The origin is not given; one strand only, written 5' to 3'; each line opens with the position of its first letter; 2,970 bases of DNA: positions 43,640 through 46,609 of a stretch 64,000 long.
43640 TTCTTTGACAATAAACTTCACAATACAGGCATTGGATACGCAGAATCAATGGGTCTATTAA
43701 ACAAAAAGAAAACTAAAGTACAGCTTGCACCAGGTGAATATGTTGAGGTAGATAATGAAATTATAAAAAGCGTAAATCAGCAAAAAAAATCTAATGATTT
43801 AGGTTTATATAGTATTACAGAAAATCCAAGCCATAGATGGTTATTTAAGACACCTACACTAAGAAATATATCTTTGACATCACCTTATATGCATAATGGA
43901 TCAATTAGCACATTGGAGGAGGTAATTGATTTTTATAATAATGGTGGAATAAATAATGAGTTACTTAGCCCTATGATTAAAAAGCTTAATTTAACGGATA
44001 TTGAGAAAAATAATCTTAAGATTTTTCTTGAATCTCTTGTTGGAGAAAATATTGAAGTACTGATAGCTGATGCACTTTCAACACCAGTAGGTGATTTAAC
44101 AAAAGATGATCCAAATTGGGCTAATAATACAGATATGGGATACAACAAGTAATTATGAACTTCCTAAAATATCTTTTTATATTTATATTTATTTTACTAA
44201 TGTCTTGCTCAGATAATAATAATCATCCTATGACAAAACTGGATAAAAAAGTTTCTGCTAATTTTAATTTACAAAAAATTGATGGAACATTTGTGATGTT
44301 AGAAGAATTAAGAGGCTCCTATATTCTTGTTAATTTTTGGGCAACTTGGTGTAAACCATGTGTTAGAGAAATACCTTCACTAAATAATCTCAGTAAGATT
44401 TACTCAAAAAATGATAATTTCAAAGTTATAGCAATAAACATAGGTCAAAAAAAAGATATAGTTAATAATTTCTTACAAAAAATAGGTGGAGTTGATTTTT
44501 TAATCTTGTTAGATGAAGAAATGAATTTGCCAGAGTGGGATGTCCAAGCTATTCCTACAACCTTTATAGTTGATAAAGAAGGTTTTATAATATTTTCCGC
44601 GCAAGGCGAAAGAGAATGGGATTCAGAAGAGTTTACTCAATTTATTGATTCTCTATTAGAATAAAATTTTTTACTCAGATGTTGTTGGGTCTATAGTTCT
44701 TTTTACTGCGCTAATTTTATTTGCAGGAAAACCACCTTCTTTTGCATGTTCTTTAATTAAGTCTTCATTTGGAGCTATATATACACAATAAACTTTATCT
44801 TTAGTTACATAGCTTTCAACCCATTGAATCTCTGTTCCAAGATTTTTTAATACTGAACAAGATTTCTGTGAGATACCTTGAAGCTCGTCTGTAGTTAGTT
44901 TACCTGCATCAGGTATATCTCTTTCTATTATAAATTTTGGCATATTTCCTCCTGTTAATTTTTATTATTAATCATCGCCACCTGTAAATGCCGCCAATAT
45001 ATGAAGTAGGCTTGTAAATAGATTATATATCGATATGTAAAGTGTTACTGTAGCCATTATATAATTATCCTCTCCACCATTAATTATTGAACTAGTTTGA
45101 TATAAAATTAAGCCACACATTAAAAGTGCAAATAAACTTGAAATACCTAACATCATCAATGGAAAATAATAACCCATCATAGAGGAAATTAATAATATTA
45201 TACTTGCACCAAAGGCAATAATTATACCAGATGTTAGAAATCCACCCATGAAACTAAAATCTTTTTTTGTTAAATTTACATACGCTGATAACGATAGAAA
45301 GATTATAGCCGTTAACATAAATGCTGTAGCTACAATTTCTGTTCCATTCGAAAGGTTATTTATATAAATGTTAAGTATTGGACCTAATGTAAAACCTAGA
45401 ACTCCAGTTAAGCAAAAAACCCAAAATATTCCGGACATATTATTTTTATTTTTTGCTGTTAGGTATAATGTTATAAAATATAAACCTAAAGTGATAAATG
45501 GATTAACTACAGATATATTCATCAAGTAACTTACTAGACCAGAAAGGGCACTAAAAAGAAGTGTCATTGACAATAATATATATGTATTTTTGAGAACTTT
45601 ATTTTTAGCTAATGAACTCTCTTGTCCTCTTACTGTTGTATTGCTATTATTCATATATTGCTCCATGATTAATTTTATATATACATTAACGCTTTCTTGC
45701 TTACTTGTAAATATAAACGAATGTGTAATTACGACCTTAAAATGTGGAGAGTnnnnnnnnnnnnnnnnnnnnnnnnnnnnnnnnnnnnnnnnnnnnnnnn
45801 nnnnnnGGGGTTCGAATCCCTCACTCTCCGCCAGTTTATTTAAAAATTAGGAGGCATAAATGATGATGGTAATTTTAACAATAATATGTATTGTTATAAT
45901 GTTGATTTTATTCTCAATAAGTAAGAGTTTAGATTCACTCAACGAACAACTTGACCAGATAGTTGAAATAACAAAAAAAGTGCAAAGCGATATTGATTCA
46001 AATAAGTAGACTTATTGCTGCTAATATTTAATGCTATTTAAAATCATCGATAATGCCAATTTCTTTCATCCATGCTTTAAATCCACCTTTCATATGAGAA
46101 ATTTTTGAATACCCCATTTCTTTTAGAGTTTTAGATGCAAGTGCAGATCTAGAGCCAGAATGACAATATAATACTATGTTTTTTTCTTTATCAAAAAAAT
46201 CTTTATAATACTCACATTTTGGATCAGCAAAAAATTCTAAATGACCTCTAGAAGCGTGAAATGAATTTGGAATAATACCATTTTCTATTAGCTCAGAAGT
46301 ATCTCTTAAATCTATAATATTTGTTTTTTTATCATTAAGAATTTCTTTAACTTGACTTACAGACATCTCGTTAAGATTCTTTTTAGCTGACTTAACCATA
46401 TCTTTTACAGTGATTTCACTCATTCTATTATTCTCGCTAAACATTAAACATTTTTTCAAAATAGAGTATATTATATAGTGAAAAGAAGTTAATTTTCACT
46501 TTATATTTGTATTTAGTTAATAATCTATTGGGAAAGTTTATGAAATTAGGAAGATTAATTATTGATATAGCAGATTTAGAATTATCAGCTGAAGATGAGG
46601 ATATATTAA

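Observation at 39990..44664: Methanethiol-oxidase (SBP56/MtoX) cluster extended to a five-gene periplasmic copper-maturation unit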

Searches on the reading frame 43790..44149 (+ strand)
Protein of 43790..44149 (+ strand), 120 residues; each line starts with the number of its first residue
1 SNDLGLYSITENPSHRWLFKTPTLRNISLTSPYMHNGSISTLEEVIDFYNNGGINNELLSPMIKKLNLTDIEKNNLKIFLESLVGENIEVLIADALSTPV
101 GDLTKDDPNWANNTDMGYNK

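Call 45: search_solved_structures(query=window:43790-44149:+, max_evalue=1, show_alignments=5)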
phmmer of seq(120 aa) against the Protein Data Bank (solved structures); distinct sequences matched with E-value up to 1: 46.
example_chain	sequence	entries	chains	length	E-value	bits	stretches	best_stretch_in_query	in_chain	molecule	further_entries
6e1c_A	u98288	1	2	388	4.5e-16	62.2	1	4-88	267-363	Di-heme enzyme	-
6tji_A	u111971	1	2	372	6.9e-10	42.2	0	1-22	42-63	Cake10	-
6tjh_A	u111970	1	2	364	2.6e-09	40.4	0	1-23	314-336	Cake9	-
3o5c_A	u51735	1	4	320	8.1e-09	38.8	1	8-89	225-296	Cytochrome c551 peroxidase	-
1iqc_A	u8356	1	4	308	8.5e-09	38.7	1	5-65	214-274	di-heme peroxidase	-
1nml_A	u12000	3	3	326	1.4e-08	38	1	2-65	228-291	di-haem cytochrome c peroxidase | Cytochrome c peroxidase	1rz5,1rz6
6tjg_A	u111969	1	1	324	3.7e-08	36.6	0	1-23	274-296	Cake8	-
4aal_A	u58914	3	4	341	3.9e-07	33.3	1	2-53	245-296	CYTOCHROME C551 PEROXIDASE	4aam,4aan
4aao_A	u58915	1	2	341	4e-07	33.3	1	2-53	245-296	CYTOCHROME C551 PEROXIDASE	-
3rn1_A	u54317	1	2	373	5e-07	33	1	10-51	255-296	Methylamine utilization protein MauG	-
3rn0_A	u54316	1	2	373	5e-07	33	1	10-51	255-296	Methylamine utilization protein MauG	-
3svw_A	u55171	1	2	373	5.1e-07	33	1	10-51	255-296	Methylamine utilization protein MauG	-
3rlm_A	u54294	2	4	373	5.1e-07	33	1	10-51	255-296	Methylamine utilization protein MauG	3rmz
3sjl_A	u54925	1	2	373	5.1e-07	33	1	10-51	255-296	Methylamine utilization protein mauG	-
3l4m_A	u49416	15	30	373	5.1e-07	33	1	10-51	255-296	Methylamine utilization protein mauG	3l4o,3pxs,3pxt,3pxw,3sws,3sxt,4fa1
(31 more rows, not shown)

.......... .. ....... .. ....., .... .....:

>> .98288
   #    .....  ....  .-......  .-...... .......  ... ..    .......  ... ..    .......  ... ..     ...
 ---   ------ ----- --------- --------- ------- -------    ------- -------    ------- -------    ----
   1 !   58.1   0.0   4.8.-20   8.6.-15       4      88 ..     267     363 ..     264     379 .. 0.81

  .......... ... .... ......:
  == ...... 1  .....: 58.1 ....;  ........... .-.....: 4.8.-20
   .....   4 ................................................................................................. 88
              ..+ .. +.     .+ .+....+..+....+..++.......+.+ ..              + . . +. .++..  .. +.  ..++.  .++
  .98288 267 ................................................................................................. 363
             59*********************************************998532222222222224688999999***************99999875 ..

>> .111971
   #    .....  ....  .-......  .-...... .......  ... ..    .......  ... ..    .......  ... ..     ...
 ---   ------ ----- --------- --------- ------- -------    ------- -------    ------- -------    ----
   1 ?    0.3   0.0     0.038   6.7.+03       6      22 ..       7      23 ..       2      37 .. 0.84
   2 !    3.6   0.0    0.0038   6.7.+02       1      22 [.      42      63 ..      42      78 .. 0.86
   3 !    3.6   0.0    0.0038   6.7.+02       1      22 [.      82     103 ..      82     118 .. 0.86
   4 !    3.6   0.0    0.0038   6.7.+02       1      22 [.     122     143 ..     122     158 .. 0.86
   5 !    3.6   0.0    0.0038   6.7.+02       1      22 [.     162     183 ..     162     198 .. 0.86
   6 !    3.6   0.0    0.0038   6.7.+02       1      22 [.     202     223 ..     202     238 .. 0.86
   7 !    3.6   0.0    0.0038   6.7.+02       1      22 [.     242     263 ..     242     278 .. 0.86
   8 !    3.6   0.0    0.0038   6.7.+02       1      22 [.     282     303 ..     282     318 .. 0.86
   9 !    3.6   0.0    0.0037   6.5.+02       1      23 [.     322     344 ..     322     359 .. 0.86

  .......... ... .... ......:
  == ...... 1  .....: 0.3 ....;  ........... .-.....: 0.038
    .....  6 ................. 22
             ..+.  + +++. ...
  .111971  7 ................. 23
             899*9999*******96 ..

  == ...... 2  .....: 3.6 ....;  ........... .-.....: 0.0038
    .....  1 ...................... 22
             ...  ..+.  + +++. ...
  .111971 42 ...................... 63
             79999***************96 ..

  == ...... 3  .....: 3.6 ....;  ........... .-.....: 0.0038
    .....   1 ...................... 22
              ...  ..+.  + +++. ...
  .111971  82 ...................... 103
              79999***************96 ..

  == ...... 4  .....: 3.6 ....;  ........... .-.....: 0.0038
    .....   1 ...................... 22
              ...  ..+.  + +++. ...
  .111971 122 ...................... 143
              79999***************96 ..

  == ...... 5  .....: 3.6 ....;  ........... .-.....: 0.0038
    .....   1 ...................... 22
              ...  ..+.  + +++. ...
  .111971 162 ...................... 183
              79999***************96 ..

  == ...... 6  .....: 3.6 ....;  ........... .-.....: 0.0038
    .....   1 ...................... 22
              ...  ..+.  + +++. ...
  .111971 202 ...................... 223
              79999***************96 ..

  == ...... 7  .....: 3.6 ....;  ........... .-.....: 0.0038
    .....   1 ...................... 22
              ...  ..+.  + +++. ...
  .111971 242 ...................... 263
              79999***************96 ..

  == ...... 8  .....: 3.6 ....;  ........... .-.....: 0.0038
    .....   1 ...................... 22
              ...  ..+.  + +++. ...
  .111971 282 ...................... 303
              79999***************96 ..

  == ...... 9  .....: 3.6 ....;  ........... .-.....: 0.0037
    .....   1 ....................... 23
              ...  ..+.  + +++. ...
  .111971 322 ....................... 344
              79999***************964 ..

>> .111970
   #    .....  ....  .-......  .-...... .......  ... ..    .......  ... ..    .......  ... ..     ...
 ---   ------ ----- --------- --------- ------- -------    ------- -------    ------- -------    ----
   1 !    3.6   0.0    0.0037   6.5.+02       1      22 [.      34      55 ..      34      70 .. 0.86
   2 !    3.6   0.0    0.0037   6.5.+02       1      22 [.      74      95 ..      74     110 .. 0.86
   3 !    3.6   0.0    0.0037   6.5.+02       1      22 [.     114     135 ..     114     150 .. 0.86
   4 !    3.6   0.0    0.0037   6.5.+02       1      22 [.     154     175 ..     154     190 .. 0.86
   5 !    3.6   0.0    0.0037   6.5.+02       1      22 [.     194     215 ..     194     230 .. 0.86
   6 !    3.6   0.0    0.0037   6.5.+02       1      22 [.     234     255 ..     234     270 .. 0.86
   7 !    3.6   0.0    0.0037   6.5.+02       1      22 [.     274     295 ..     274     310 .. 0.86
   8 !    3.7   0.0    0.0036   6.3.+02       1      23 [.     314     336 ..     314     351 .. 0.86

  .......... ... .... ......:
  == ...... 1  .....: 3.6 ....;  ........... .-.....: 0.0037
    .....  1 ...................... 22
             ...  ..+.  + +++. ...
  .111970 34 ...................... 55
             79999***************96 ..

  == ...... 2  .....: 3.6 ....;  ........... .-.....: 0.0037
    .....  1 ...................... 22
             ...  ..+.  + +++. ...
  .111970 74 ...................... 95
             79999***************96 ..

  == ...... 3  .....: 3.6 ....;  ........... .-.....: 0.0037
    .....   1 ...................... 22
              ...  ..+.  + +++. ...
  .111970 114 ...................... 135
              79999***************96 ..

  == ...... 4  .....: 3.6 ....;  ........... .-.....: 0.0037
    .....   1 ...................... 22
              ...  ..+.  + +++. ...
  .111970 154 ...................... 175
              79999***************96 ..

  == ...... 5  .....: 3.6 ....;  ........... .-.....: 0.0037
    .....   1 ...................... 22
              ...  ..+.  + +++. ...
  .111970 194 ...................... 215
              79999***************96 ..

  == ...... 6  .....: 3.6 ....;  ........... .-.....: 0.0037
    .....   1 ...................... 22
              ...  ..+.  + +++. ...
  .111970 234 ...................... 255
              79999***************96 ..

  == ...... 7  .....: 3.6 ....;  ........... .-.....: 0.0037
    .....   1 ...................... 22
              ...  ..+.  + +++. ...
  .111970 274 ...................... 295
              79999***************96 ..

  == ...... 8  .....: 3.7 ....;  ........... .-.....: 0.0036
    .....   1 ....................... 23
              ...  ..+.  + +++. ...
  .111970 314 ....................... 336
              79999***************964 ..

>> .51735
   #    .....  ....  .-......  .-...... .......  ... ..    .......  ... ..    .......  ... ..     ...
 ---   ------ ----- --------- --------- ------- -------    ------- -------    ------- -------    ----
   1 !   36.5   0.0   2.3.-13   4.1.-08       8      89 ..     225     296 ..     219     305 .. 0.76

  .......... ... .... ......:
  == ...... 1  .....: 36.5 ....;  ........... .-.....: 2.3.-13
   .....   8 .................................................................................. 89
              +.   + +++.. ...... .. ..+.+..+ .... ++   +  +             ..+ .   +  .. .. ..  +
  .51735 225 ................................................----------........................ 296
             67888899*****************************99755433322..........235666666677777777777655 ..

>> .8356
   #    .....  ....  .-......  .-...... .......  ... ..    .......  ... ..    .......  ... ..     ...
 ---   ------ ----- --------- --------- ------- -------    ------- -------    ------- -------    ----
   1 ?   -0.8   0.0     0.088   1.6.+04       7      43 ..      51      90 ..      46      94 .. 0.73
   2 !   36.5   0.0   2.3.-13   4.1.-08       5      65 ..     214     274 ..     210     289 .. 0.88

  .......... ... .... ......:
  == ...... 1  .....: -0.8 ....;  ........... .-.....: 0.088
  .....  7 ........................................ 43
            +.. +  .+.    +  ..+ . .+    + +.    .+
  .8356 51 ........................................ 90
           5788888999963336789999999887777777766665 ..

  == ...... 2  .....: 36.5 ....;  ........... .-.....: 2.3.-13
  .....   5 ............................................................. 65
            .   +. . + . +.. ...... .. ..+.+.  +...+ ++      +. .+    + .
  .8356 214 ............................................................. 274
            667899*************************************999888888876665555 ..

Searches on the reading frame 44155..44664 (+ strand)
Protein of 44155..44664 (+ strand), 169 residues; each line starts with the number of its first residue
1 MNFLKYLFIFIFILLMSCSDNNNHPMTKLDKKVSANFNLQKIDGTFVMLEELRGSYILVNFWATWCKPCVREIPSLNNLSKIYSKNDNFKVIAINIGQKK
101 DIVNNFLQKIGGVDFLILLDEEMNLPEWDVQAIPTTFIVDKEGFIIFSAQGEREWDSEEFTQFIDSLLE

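Call 3: search_protein_families(library=pfam, proteins=[window:44155-44664:+])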
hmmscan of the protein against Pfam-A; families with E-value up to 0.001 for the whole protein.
window:44155-44664:+ (169 aa): 5 families
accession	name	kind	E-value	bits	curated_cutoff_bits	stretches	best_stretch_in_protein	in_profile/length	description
PF08534.16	Redoxin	-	2.6e-18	66.7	26.6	1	36-156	8-139/148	Redoxin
PF00578.27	AhpC-TSA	-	3.6e-18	66.1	26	1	35-146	6-122/124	AhpC/TSA family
PF13905.12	Thioredoxin_8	-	3.1e-14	53.5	27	1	54-144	1-93/94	Thioredoxin-like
PF00085.26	Thioredoxin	-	1.3e-09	38.5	23.5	1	55-106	19-68/103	Thioredoxin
PF13098.12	Thioredoxin_2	-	1.6e-06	28.8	27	1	53-161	4-101/104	Thioredoxin-like domain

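Call 4: search_protein_families(library=ncbifam, proteins=[window:44155-44664:+])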
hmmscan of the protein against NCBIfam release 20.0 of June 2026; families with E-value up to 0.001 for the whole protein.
window:44155-44664:+ (169 aa): 12 families
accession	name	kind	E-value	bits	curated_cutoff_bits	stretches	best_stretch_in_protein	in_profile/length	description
NF002854.0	PRK03147.1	subfamily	2.3e-28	99.3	170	1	32-154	40-161/176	thiol-disulfide oxidoreductase ResA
NF047696.1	ThlDiSintTplARhiz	equivalog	8.2e-23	81.3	230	1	36-167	79-215/219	thiol:disulfide interchange protein TlpA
TIGR00385.1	dsbE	subfamily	2e-17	63.3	123.15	1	35-154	41-159/173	DsbE family thiol:disulfide interchange protein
NF041202.1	StoA_CxxC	exception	3.5e-16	59.5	210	1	5-146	4-145/163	endospore biogenesis thiol-disulfide oxidoreductase StoA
TIGR01068.1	thioredoxin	equivalog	1.8e-09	37.7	96.8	1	56-106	16-64/101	thioredoxin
NF011941.0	PRK15412.1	equivalog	2.2e-09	37.1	359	1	34-155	45-168/185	thiol:disulfide interchange protein DsbE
NF041054.1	WAxxUGC_long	equivalog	2.5e-08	33.6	300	1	31-150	81-199/354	ResA-like WAxxUGC motif-containing protein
NF010625.0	PRK14018.1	equivalog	7.9e-07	27.9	522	1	3-147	6-154/521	bifunctional peptide-methionine (S)-S-oxide reductase MsrA/peptide-methionine (R)-S-oxide reductase MsrB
TIGR01126.1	pdi_dom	equivalog_domain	8.9e-07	29.2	107.2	1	55-106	15-67/105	protein disulfide-isomerase domain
NF008229.0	PRK10996.1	equivalog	1.3e-06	28.2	125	1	34-106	30-102/141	thioredoxin TrxC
NF047697.1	ThioredTrxAClost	equivalog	2.7e-06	27.5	140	1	55-103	18-64/105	thioredoxin TrxA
NF006898.0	PRK09381.1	equivalog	6.6e-06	26.5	138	1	56-119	23-82/109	thioredoxin TrxA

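Call 76: search_solved_structures(query=window:44155-44664:+, max_evalue=1e-8)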
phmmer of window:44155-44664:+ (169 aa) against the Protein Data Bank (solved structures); distinct sequences matched with E-value up to 1e-8: 28.
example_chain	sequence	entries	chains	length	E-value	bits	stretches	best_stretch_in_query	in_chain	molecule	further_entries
1st9_A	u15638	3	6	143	7.7e-24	87.5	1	34-151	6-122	Thiol-disulfide oxidoreductase resA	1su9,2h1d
2f9s_A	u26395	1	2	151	9.2e-24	87.3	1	35-151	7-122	Thiol-disulfide oxidoreductase resA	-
2h1b_A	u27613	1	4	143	2e-23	86.2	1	34-151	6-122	Thiol-disulfide oxidoreductase resA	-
3kcm_A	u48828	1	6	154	8.1e-23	84.2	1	29-166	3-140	Thioredoxin family protein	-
2h19_A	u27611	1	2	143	1.4e-22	83.4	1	34-151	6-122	Thiol-disulfide oxidoreductase resA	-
2h1a_A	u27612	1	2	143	1.4e-22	83.4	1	34-151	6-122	Thiol-disulfide oxidoreductase resA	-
3c73_A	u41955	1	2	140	1.6e-22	83.2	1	35-151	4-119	Thiol-disulfide oxidoreductase resA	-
3c71_A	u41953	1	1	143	2.7e-22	82.5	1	34-151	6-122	Thiol-disulfide oxidoreductase resA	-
2h1g_A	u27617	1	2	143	2.6e-21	79.3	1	34-151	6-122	Thiol-disulfide oxidoreductase resA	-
4nmu_A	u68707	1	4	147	4.4e-20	75.3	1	32-155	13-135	Thiol-disulfide oxidoreductase ResA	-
3hdc_A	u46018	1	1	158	8.1e-18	67.9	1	32-167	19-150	Thioredoxin family protein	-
3gl3_A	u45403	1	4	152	2.5e-16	63.1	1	42-164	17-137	Putative Thiol:disulfide interchange protein DsbE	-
1jfu_A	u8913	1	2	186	4.6e-15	59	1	40-164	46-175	THIOL:DISULFIDE INTERCHANGE PROTEIN TLPA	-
2lja_A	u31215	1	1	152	6.6e-14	55.2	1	34-159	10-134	Putative thiol-disulfide oxidoreductase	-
4txo_C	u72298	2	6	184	1.1e-13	54.4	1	40-164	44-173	Thiol:disulfide interchange protein TlpA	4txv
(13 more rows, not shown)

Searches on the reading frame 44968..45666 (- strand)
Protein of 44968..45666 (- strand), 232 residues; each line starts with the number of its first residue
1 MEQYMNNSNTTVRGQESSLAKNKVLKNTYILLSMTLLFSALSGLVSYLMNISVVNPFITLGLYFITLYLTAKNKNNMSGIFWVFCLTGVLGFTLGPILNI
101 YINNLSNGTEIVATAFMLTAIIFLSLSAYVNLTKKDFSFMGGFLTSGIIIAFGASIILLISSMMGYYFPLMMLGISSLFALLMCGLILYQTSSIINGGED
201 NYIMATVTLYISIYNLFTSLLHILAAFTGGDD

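Call 3: search_protein_families(library=pfam, proteins=[window:44968-45666:-])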
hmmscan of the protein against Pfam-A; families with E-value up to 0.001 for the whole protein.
window:44968-45666:- (232 aa): 1 family
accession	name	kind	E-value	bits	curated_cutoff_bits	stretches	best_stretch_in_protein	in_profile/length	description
PF01027.25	Bax1-I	-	8.7e-39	133.9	34.1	1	22-224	1-207/207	Inhibitor of apoptosis-promoting Bax1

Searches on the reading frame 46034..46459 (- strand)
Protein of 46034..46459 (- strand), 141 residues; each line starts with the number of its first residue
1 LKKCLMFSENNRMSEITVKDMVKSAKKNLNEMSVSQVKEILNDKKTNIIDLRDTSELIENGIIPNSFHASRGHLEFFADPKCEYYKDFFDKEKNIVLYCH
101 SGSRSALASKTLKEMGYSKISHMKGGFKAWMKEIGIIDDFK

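Call 3: search_protein_families(library=pfam, proteins=[window:46034-46459:-])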
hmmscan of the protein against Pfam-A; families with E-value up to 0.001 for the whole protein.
window:46034-46459:- (141 aa): 1 family
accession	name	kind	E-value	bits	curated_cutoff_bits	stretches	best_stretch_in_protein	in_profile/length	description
PF00581.25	Rhodanese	-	3.6e-21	76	22.2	1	34-132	2-101/102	Rhodanese-like domain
